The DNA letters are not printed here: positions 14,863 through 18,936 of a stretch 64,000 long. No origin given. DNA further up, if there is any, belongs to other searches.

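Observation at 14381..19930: Inverted-repeat-bounded 5.5-kb unit: Mrr-nuclease/STAND NTPase (Avs-like) plus short tyrosine recombinase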

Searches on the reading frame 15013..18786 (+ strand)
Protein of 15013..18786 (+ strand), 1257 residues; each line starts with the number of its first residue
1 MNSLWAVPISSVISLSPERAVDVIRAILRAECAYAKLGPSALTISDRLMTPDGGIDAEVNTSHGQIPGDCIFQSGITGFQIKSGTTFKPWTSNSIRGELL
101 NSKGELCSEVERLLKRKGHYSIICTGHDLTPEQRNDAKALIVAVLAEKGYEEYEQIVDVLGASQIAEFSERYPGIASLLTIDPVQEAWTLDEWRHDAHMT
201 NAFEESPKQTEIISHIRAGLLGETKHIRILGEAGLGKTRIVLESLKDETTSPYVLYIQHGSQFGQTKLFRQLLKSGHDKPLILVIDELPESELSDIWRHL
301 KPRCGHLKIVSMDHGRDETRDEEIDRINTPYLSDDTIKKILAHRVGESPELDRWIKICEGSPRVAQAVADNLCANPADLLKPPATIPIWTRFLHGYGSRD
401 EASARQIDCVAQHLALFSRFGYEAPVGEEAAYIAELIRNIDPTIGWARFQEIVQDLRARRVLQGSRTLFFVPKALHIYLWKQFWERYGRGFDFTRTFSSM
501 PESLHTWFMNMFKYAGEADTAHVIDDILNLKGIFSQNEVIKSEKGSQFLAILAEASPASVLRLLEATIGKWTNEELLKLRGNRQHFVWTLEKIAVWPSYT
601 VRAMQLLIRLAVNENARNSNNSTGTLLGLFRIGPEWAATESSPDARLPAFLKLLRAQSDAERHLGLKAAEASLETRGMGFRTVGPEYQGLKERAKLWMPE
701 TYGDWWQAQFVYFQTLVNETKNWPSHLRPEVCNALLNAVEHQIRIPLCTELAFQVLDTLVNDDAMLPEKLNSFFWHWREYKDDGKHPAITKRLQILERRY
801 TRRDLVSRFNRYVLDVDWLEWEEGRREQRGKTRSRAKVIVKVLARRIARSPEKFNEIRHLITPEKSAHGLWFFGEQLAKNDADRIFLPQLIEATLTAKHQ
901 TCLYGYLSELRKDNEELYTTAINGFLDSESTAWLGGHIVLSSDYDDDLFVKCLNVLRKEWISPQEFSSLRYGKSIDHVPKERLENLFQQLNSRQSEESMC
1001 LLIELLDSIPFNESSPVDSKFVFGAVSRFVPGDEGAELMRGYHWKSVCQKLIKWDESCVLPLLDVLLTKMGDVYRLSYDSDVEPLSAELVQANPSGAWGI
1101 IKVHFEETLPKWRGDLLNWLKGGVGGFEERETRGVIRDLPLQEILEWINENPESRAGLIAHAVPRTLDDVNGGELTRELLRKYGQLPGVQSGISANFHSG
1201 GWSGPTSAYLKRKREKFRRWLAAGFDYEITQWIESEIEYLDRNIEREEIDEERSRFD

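Call 6: search_protein_families(library=pfam, proteins=[window:15013-18786:+], max_evalue=0.01)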
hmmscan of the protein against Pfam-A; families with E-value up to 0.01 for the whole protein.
window:15013-18786:+ (1257 aa): 0 families

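Call 7: search_protein_families(library=padloc, proteins=[window:15013-18786:+], max_evalue=0.01)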
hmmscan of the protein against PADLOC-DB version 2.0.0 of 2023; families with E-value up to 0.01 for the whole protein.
window:15013-18786:+ (1257 aa): 2 families
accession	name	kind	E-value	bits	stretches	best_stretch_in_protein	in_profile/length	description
PDLC03991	PD-Lambda-4_A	-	5.7e-32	108.4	1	12-1001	11-1021/1283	-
PDLC03990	PD-Lambda-4_A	-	7.6e-06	22.2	1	546-999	215-679/943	-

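Call 15: search_protein_families(library=ncbifam, proteins=[window:15013-18786:+], max_evalue=0.01)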
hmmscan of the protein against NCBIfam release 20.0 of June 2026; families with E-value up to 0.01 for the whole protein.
window:15013-18786:+ (1257 aa): 0 families

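Call 22: find_homologous_proteins(query=window:15013-18786:+)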
Query window:15013-18786:+ (1257 aa): 519 proteins with E <= 0.001 among 8000 candidates; the best 120 are listed.
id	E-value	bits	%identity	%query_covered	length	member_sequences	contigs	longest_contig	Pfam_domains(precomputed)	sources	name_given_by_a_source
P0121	0.0e+0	2922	100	100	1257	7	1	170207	-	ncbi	-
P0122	0.0e+0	2648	90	100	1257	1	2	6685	-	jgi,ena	-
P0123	0.0e+0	2613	89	100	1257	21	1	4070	-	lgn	-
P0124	0.0e+0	2572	88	100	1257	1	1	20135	-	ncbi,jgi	jgi:hypothetical protein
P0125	0.0e+0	2544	87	100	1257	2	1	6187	-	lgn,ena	-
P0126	0.0e+0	2532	90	96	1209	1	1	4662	-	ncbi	-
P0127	0.0e+0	2518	86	99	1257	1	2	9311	-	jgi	jgi:hypothetical protein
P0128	0.0e+0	2509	86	100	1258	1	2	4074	-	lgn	-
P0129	0.0e+0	2502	85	100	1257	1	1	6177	-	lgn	-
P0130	0.0e+0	2500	84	100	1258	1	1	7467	-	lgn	-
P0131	0.0e+0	2329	78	100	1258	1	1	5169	-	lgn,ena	-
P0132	0.0e+0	2322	79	100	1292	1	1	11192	-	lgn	-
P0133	0.0e+0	2305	79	100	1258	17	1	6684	-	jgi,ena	-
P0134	0.0e+0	2264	77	100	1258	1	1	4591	-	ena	-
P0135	0.0e+0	2257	77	99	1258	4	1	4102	-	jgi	jgi:hypothetical protein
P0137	0.0e+0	2248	77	100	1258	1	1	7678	-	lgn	-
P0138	0.0e+0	2246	76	100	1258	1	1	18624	-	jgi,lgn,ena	-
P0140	0.0e+0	2210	74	99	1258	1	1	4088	-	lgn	-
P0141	0.0e+0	2200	74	100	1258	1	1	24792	-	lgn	-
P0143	0.0e+0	2169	72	100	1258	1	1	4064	-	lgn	-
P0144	0.0e+0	2166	73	100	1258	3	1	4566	-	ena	-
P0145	0.0e+0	2145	72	100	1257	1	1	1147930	-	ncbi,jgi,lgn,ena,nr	ncbi:MAG: hypothetical protein OEZ43_01250 [Gammaproteobacteria bacterium]|nr:hypothetical protein [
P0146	0.0e+0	2138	72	100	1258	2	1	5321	-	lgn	-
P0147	0.0e+0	2108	72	100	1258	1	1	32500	-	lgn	-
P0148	0.0e+0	2105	71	100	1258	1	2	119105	-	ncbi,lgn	-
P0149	0.0e+0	2086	70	99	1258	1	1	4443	-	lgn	-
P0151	0.0e+0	2074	71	100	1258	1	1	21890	-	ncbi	-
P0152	0.0e+0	2074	70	100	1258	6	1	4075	-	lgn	-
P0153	0.0e+0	2071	70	100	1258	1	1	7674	-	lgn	-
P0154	0.0e+0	2069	69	99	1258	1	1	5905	-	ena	-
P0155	0.0e+0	2069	69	100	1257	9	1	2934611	-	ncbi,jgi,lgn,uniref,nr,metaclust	ncbi:hypothetical protein PG1C_05585 [Rugosibacter aromaticivorans]|uniref:Uncharacterized protein n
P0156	0.0e+0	2067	70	100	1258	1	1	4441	-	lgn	-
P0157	0.0e+0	2065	70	100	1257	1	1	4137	-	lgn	-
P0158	0.0e+0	2065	69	100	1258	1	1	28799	-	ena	-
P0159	0.0e+0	2057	69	100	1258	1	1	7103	-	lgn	-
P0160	0.0e+0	2057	69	100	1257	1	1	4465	-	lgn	-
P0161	0.0e+0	2054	69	100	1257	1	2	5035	-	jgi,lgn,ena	-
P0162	0.0e+0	2048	70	99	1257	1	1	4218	-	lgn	-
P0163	0.0e+0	2048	70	100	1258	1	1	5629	-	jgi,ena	-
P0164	0.0e+0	2047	70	100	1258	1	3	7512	-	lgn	-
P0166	0.0e+0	2043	69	100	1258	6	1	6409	-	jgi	-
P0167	0.0e+0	2042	68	99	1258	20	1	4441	-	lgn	-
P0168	0.0e+0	2041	69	99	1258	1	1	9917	-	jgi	jgi:hypothetical protein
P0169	0.0e+0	2038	69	100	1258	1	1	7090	-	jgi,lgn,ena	-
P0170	0.0e+0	2032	69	100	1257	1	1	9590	-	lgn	-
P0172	0.0e+0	2030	68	100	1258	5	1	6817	-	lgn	-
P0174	0.0e+0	2024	69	100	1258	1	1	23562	-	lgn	-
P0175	0.0e+0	2023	69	100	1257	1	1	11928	-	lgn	-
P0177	0.0e+0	2020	68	99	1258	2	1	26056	-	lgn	-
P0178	0.0e+0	2014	68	100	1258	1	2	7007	-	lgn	-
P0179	0.0e+0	2011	68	100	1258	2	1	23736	-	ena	-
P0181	0.0e+0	2007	69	98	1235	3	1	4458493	-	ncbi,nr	ncbi:hypothetical protein GEOBRER4_n3726 [Citrifermentans bremense]|nr:ATP-binding protein [Citrifer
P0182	0.0e+0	2007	69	100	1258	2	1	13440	-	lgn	-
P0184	0.0e+0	2005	68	100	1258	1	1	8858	-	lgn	-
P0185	0.0e+0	1999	68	100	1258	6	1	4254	-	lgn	-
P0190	0.0e+0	1986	67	100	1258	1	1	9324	-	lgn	-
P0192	0.0e+0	1980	66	100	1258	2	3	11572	-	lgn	-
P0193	0.0e+0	1979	67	100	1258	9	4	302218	-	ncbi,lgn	-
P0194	0.0e+0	1978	67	100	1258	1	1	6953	-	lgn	-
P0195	0.0e+0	1977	67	100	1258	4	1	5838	-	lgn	-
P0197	0.0e+0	1971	67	100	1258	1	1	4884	-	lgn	-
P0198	0.0e+0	1971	67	100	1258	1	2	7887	-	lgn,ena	-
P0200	0.0e+0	1968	67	100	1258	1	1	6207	-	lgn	-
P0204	0.0e+0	1952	66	99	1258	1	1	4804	-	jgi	-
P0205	0.0e+0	1952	66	100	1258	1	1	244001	-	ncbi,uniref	ncbi:hypothetical protein ACO0LO_22280 [Undibacterium sp. TJN25]|uniref:hypothetical protein n=1 Tax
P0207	0.0e+0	1939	66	99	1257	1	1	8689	-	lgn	-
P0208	0.0e+0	1937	66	100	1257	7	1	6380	-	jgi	-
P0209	0.0e+0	1935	66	100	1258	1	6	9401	-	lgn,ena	-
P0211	0.0e+0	1934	66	100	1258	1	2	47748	-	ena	-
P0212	0.0e+0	1933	65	100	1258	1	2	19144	-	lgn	-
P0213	0.0e+0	1933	65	99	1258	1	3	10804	-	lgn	-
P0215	0.0e+0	1924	64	99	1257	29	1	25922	-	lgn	-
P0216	0.0e+0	1923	65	99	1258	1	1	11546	-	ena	-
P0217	0.0e+0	1922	65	100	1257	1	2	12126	-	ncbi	-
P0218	0.0e+0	1910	64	100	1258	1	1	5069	-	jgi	jgi:hypothetical protein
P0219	0.0e+0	1909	65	100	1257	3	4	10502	-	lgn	-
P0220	0.0e+0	1906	65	100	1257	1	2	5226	-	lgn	-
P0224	0.0e+0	1897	65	100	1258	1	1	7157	-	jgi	jgi:hypothetical protein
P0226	0.0e+0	1894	64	100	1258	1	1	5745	-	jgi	jgi:hypothetical protein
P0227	0.0e+0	1887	64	100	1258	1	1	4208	-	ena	-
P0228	0.0e+0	1884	64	100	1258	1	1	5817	-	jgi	jgi:hypothetical protein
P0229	0.0e+0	1882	63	100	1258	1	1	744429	-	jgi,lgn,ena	-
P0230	0.0e+0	1858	65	99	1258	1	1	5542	-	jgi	jgi:hypothetical protein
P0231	0.0e+0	1828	63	100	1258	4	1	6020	-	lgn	-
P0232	0.0e+0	1821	61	100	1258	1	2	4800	-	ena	-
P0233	0.0e+0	1815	63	99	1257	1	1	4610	-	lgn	-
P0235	0.0e+0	1808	62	100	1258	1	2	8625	-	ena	-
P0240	0.0e+0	1796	62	100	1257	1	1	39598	-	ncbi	-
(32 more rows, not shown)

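Call 23: find_encoding_contigs(protein=P0155, flank=10000, max_places=3)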
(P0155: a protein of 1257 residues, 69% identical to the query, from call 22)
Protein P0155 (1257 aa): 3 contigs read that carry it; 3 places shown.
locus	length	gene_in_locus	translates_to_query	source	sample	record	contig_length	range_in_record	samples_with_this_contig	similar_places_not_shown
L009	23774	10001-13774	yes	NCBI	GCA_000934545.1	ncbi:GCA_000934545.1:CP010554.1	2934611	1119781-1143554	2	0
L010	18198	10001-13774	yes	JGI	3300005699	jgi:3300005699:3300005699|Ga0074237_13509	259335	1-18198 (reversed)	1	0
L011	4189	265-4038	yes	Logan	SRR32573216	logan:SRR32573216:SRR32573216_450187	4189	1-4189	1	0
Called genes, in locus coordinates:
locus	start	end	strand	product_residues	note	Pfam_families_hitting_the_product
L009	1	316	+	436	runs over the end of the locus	PF07044:DUF1329, PF17131:TP_0789-like (weak)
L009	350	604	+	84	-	-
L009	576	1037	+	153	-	-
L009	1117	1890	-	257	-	PF13852:DUF4197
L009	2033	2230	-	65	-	-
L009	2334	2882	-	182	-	PF03167:UDG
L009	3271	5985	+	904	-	PF04851:ResIII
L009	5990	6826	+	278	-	PF02498:Bro-N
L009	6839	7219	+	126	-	PF05635:23S_rRNA_IVP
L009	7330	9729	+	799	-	PF01555:N6_N4_Mtase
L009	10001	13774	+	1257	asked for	-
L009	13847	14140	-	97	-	PF07927:HicA_toxin (weak)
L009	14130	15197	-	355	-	-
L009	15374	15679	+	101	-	-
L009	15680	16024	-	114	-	PF18480:DUF5615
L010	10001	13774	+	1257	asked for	-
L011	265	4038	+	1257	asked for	-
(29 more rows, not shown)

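Call 24: find_encoding_contigs(protein=P0181, flank=10000, max_places=2)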
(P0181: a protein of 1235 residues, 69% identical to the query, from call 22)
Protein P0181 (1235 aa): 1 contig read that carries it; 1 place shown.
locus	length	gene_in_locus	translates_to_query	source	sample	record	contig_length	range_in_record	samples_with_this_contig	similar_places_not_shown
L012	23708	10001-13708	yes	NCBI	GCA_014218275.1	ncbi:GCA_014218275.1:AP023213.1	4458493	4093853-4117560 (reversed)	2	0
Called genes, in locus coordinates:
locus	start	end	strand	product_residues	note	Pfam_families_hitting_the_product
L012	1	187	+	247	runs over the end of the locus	PF00849:PseudoU_synth_2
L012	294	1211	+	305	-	-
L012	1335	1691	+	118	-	-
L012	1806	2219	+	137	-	PF01582:TIR (weak), PF13676:TIR_2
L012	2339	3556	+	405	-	-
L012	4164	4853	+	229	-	-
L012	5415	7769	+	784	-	PF02463:SMC_N (faint), PF13175:AAA_15, PF13476:AAA_23 (weak), PF13304:AAA_21 (faint), PF13175:AAA_15, PF20469:OLD-like_TOPRIM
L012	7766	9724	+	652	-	PF00580:UvrD-helicase, PF13245:AAA_19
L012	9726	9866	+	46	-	-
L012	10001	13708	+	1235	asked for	-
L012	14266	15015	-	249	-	PF00149:Metallophos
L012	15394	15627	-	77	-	-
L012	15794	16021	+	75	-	PF12844:HTH_19 (weak), PF13560:HTH_31, PF01381:HTH_3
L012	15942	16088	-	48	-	-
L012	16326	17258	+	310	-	PF00271:Helicase_C (weak), PF16124:RecQ_Zn_bind, PF09382:RQC, PF00570:HRDC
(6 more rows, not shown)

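Call 25: find_encoding_contigs(protein=P0124, flank=10000, max_places=2)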
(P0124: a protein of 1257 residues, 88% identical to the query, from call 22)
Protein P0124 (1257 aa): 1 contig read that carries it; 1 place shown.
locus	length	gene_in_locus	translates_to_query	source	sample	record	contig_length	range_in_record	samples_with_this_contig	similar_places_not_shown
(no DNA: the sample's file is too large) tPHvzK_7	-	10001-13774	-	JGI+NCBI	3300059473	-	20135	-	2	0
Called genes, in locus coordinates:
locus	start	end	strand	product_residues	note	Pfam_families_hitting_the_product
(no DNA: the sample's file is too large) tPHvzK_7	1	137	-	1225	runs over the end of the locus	PF01855:POR_N, PF17147:PFOR_II, PF01558:POR, PF10371:EKR, PF12838:Fer4_7, PF13183:Fer4_8, PF13237:Fer4_10, PF13484:Fer4_16, +7 more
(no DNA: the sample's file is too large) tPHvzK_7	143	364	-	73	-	PF01455:HupF_HypC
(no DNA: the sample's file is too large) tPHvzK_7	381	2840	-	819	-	PF00708:Acylphosphatase (weak), PF07503:zf-HYPF, PF01300:Sua5_yciO_yrdC, PF17788:HypF_C, PF22521:HypF_C_2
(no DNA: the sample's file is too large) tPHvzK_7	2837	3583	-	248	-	PF02492:cobW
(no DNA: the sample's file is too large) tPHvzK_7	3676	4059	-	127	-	PF01155:HypA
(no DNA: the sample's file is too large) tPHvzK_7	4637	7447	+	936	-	PF00027:cNMP_binding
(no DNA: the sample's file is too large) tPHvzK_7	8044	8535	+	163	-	-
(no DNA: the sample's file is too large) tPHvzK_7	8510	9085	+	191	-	-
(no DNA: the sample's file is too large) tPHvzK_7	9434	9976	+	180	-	-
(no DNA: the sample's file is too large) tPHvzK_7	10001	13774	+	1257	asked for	-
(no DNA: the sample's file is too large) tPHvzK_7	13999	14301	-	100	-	?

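Call 27: find_encoding_contigs(protein=P0122, flank=10000, max_places=3)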
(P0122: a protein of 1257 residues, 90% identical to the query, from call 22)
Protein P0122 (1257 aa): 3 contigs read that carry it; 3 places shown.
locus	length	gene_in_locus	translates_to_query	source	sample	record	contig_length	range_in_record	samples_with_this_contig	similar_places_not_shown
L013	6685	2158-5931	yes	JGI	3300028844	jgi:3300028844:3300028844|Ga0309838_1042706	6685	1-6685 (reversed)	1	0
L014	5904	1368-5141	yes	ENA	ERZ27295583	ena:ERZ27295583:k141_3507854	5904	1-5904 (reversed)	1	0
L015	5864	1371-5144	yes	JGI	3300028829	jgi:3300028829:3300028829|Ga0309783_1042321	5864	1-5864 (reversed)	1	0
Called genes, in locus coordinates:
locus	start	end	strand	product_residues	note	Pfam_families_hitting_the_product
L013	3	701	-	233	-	?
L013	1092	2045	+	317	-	-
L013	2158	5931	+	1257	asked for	-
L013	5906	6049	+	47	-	-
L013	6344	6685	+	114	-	?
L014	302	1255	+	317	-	-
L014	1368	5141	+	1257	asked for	-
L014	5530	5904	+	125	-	?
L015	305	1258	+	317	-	-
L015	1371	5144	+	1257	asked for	-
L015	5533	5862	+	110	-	?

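Call 28: find_encoding_contigs(protein=P0127, flank=10000, max_places=3)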
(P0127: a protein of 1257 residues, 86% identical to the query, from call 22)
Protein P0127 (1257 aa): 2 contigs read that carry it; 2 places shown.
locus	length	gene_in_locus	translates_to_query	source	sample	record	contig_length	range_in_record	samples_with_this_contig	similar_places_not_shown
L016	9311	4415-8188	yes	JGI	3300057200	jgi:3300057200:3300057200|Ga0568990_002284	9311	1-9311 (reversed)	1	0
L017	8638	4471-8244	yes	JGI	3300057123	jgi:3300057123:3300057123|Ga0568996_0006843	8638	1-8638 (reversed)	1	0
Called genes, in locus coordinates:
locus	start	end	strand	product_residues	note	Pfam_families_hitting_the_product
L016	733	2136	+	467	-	PF10463:Peptidase_U49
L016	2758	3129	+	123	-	-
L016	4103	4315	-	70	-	-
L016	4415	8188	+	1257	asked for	-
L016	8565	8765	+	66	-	PF07927:HicA_toxin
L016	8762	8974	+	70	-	PF15919:HicB_lk_antitox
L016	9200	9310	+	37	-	?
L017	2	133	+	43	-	?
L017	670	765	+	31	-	-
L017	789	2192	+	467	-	PF10463:Peptidase_U49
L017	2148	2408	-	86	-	-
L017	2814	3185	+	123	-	-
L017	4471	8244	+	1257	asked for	-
